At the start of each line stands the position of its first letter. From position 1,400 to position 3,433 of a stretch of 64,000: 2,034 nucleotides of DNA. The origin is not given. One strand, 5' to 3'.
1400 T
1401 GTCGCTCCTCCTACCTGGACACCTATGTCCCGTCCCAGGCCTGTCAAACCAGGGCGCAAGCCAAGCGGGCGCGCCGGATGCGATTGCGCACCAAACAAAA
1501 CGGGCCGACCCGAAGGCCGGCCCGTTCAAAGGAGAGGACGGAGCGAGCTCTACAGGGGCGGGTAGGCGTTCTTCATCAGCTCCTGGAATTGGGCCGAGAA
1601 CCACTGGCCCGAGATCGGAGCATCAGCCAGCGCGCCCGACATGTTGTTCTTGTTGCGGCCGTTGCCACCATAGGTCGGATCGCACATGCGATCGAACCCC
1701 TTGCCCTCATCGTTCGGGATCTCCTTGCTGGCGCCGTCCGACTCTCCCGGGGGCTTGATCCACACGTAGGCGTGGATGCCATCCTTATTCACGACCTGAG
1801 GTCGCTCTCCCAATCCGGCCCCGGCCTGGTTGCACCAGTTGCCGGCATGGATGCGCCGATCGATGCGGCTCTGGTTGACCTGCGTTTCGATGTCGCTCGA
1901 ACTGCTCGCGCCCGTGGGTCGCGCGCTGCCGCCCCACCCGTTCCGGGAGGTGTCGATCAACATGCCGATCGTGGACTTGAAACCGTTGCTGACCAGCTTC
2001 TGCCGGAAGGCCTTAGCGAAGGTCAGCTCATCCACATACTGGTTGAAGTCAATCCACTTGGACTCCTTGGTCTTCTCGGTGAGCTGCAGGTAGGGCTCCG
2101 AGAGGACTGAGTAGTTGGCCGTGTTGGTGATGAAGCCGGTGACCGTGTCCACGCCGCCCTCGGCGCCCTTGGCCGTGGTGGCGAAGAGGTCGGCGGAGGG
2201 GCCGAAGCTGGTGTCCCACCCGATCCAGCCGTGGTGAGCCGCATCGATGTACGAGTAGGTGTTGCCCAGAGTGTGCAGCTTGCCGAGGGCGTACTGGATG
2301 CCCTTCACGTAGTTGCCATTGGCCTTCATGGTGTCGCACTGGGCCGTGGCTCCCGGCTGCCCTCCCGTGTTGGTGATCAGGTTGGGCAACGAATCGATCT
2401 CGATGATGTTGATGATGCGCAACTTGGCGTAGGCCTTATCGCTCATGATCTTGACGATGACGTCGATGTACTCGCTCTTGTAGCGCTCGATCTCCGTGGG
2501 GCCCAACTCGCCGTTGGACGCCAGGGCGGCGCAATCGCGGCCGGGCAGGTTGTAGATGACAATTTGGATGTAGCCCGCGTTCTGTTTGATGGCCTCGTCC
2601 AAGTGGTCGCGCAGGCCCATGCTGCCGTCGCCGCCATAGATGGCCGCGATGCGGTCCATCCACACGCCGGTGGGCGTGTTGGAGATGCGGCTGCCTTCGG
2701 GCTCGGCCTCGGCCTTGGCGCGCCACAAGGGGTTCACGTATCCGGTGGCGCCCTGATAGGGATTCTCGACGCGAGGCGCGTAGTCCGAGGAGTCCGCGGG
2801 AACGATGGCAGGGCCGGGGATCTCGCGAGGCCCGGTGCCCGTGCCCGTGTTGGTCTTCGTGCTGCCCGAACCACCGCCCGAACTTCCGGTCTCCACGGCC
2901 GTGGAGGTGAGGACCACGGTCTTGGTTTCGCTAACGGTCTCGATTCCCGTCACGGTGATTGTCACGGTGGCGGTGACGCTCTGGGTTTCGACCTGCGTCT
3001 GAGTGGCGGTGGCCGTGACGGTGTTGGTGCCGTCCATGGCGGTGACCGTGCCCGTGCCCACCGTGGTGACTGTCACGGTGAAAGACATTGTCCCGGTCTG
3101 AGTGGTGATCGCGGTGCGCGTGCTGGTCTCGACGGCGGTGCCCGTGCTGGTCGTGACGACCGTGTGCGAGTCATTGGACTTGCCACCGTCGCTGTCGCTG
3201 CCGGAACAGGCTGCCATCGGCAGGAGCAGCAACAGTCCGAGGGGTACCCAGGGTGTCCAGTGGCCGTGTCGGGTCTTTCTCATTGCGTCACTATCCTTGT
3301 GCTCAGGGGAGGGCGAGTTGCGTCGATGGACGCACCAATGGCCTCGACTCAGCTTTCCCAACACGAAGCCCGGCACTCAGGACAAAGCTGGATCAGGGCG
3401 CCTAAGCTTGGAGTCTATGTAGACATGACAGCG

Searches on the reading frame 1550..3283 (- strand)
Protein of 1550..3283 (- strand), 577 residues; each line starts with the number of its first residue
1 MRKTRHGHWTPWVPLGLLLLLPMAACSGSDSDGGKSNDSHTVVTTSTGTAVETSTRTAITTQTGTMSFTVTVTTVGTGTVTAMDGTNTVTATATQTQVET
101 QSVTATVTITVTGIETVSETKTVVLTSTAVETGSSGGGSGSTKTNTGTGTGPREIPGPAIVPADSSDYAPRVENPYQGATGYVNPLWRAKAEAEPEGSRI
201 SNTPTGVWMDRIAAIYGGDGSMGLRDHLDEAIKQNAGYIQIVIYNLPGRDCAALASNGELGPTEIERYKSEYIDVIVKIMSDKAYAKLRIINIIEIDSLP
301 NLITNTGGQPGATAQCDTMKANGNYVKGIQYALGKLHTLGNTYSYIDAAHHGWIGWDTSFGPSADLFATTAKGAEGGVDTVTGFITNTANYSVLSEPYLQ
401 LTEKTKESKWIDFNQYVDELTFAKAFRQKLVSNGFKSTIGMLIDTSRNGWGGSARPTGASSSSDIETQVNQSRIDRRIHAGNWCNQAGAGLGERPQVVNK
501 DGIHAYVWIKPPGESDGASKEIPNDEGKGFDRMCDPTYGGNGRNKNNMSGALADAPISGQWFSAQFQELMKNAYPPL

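Call 5: search_protein_families(library=pfam, proteins=[window:1550-3283:-], max_evalue=0.1)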
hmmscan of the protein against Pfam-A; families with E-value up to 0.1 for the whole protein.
window:1550-3283:- (577 aa): 1 family
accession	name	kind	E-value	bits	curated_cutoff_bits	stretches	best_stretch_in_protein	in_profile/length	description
PF01341.22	Glyco_hydro_6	-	5.8e-88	296.1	27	1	191-526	12-304/305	Glycosyl hydrolases family 6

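Call 6: search_protein_families(library=ncbifam, proteins=[window:1550-3283:-], max_evalue=0.1)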
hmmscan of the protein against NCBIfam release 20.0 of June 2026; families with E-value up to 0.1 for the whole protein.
window:1550-3283:- (577 aa): 0 families
